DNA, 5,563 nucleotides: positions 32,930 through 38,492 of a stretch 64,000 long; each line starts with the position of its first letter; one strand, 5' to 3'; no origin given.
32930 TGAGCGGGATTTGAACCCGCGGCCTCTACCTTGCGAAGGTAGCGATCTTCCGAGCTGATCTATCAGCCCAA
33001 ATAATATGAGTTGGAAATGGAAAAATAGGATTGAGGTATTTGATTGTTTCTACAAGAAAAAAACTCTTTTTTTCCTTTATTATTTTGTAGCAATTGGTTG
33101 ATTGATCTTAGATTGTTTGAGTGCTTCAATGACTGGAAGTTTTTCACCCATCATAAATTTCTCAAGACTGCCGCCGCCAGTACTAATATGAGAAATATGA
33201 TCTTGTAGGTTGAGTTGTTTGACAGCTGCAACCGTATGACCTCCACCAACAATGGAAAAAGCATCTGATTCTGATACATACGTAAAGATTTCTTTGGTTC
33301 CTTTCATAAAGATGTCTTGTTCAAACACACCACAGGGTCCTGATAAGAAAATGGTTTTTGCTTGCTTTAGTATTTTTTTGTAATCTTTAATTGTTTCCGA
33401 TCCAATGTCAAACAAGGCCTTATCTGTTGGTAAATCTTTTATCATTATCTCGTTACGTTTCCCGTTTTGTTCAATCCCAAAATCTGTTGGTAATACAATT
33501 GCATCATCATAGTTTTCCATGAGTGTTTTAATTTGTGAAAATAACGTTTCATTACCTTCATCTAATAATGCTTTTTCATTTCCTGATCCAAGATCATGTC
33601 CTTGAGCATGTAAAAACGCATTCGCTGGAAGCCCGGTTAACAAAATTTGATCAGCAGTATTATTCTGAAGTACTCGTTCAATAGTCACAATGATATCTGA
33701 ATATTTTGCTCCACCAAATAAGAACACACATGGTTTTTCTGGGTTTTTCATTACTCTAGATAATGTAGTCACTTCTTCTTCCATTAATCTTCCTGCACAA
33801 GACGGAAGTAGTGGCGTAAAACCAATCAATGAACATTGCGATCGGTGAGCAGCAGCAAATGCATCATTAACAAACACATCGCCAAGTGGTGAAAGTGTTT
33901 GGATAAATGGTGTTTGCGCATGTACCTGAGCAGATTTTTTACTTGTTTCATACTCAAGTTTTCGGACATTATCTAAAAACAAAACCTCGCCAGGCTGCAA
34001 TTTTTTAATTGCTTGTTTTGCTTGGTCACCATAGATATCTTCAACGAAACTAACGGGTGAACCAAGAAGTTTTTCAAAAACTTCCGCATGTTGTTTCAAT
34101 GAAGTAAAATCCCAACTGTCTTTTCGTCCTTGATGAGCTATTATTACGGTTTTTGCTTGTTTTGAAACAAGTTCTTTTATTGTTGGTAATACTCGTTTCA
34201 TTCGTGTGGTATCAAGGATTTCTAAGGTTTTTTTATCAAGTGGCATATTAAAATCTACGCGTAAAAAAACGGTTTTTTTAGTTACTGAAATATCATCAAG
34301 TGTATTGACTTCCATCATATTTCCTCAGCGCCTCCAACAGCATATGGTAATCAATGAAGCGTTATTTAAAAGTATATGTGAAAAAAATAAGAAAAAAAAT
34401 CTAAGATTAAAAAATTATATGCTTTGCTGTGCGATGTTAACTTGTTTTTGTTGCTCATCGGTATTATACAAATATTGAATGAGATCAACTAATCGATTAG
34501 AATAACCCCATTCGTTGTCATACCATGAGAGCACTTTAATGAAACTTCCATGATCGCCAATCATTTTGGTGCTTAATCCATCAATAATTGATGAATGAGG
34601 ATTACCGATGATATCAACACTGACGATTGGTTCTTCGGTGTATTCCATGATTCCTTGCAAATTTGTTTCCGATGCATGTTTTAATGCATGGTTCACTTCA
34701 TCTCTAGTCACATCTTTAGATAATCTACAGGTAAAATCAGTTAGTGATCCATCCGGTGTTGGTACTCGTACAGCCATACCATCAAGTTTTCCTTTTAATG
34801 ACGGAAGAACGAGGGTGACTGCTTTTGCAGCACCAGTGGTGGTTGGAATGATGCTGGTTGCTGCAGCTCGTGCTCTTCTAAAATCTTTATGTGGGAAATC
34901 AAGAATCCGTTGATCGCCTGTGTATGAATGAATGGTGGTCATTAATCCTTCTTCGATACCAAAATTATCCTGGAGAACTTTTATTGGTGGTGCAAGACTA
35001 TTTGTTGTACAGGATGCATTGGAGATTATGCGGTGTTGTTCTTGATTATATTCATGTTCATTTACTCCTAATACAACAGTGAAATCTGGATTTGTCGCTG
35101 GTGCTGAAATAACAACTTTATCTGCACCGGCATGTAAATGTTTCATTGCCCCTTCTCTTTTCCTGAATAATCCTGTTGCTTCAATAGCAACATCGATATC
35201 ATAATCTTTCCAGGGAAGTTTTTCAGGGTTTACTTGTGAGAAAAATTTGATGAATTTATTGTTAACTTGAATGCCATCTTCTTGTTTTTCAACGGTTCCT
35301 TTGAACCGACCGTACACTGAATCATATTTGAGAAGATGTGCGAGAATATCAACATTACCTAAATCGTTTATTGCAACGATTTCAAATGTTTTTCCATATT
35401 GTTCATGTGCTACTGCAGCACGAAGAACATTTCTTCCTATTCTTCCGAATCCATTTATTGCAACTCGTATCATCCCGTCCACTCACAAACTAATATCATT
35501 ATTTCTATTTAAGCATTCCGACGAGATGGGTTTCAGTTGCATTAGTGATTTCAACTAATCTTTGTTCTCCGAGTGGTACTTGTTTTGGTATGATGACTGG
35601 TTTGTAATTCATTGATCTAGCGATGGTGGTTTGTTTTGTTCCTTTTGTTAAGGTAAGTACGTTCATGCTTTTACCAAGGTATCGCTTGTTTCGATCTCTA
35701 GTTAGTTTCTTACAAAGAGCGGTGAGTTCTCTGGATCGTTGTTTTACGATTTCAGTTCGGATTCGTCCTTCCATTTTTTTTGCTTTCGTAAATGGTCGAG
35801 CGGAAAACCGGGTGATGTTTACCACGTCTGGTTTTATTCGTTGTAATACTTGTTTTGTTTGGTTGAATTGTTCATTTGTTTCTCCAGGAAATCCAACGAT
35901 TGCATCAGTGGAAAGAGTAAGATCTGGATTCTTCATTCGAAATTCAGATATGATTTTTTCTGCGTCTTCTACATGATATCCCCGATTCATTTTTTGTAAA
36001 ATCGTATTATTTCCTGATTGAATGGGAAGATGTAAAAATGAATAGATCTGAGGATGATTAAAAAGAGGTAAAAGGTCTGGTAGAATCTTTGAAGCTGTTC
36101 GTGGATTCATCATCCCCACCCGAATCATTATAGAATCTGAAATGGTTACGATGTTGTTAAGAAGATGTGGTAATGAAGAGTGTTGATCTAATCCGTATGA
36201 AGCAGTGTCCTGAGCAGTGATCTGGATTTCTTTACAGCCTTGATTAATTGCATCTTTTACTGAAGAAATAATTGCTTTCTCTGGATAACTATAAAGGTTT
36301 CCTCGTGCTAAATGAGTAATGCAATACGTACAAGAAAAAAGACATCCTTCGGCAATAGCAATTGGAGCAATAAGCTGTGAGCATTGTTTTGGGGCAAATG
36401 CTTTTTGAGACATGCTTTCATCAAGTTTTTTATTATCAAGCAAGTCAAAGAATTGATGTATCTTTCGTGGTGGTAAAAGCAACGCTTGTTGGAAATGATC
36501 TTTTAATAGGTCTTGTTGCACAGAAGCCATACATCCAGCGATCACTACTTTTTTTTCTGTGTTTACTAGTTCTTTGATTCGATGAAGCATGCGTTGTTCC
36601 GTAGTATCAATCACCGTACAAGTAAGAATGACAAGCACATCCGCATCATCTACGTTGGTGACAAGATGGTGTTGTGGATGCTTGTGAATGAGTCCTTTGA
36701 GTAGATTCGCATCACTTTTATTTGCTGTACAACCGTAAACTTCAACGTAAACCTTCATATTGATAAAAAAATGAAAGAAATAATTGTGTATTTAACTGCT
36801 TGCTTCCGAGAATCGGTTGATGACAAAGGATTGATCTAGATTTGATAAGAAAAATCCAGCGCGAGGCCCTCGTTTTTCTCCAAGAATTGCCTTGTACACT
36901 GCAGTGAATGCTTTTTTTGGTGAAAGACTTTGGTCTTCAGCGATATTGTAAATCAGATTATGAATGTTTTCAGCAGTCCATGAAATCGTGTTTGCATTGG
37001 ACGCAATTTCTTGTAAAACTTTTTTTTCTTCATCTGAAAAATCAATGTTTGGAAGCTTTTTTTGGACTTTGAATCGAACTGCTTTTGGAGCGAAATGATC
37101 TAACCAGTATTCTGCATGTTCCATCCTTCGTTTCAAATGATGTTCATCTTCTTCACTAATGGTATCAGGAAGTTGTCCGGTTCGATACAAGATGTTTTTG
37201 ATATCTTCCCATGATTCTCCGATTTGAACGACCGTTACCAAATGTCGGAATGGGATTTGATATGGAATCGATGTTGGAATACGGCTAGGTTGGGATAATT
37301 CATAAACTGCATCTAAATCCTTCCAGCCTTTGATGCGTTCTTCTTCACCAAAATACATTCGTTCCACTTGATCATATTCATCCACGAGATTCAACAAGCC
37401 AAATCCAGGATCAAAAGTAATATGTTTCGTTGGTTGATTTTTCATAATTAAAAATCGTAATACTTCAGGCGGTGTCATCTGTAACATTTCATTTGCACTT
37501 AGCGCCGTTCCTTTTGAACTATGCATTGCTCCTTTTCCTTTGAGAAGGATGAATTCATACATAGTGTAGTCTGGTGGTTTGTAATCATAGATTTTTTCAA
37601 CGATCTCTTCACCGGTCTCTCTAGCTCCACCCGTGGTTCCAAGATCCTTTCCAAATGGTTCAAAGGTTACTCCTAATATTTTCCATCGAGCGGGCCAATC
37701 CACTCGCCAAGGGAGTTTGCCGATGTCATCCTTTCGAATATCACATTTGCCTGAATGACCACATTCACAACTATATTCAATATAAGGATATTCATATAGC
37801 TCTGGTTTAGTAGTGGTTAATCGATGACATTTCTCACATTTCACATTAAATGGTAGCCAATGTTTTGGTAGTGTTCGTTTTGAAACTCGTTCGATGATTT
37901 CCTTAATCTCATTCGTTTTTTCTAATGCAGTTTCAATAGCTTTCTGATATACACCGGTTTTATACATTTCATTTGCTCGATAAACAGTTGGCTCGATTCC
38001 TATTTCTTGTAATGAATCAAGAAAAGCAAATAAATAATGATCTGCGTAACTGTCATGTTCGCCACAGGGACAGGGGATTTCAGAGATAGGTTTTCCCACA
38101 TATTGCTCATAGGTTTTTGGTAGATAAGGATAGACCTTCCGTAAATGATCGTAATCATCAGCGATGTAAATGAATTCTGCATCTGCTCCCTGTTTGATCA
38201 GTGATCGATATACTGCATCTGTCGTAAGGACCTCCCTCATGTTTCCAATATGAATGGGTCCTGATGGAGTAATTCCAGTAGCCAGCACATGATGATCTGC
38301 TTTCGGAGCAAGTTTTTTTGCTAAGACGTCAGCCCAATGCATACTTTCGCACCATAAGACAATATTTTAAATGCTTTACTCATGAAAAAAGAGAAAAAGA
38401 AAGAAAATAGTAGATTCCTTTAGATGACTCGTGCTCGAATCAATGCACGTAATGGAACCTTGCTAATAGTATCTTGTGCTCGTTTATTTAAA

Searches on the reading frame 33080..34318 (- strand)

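Call 32: search_protein_families(library=pfam, proteins=[window:33080-34318:-], max_evalue=0.0001)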
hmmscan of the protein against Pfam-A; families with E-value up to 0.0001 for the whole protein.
window:33080-34318:- (412 aa): 1 family
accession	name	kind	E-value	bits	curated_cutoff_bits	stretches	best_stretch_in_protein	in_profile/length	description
PF00162.24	PGK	-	1.8e-120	402.8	27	1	7-392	1-379/379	Phosphoglycerate kinase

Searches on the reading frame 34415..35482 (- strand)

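Call 32: search_protein_families(library=pfam, proteins=[window:34415-35482:-], max_evalue=0.0001)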
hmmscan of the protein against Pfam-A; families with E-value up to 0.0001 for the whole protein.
window:34415-35482:- (355 aa): 2 families
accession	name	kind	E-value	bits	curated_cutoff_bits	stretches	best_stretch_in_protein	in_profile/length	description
PF02800.25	Gp_dh_C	-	1.3e-67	226.7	24.4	1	163-321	1-158/158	Glyceraldehyde 3-phosphate dehydrogenase, C-terminal domain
PF00044.30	Gp_dh_N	-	1.4e-37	128.4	31.7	1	5-108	1-100/101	Glyceraldehyde 3-phosphate dehydrogenase, NAD binding domain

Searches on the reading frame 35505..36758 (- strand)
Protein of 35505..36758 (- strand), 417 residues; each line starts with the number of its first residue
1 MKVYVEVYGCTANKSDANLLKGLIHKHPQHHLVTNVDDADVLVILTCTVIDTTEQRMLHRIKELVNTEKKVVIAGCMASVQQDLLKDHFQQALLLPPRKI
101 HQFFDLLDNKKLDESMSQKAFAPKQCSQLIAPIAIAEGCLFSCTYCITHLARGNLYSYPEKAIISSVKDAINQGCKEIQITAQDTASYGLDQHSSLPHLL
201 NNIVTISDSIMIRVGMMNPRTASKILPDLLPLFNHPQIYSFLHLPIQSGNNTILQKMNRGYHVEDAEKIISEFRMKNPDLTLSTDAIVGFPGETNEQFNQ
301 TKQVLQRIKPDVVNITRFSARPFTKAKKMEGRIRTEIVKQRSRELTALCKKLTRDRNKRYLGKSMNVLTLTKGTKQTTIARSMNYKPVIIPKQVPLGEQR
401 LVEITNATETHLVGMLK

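Call 32: search_protein_families(library=pfam, proteins=[window:35505-36758:-], max_evalue=0.0001)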
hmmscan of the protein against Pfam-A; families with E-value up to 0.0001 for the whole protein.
window:35505-36758:- (417 aa): 2 families
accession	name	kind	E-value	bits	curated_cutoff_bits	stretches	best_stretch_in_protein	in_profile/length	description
PF00919.26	UPF0004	-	1.1e-19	70.6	27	1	2-91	1-92/98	Uncharacterized protein family UPF0004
PF04055.27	Radical_SAM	-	2.3e-16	60.9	29.5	1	135-302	3-163/166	Radical SAM superfamily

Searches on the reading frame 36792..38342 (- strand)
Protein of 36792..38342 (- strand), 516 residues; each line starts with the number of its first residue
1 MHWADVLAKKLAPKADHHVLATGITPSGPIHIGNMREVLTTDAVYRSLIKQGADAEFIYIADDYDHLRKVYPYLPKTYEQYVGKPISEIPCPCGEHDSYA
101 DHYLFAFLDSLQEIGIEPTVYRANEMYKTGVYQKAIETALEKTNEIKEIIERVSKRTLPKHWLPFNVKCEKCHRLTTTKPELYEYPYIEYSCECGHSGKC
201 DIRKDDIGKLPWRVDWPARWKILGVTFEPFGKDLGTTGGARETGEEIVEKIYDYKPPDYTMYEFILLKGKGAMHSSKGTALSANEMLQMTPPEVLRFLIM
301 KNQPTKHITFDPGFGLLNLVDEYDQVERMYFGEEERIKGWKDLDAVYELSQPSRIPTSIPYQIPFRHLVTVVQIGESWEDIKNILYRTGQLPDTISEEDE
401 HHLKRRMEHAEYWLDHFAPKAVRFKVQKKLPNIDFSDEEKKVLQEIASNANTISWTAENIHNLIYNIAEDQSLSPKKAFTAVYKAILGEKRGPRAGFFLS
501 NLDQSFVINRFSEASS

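Call 32: search_protein_families(library=pfam, proteins=[window:36792-38342:-], max_evalue=0.0001)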
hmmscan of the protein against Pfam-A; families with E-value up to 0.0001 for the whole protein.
window:36792-38342:- (516 aa): 3 families
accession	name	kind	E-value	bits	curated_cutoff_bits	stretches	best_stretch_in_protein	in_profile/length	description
PF01921.24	tRNA-synt_1f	-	1.4e-124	416.2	27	1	1-352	1-359/360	tRNA synthetases class I (K)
PF09334.17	tRNA-synt_1g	-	7e-07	28.8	20.1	0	27-64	11-48/391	tRNA synthetases class I (M)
PF19269.4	Anticodon_2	-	2.1e-06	28.6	23.6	1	436-513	61-139/141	Anticodon binding domain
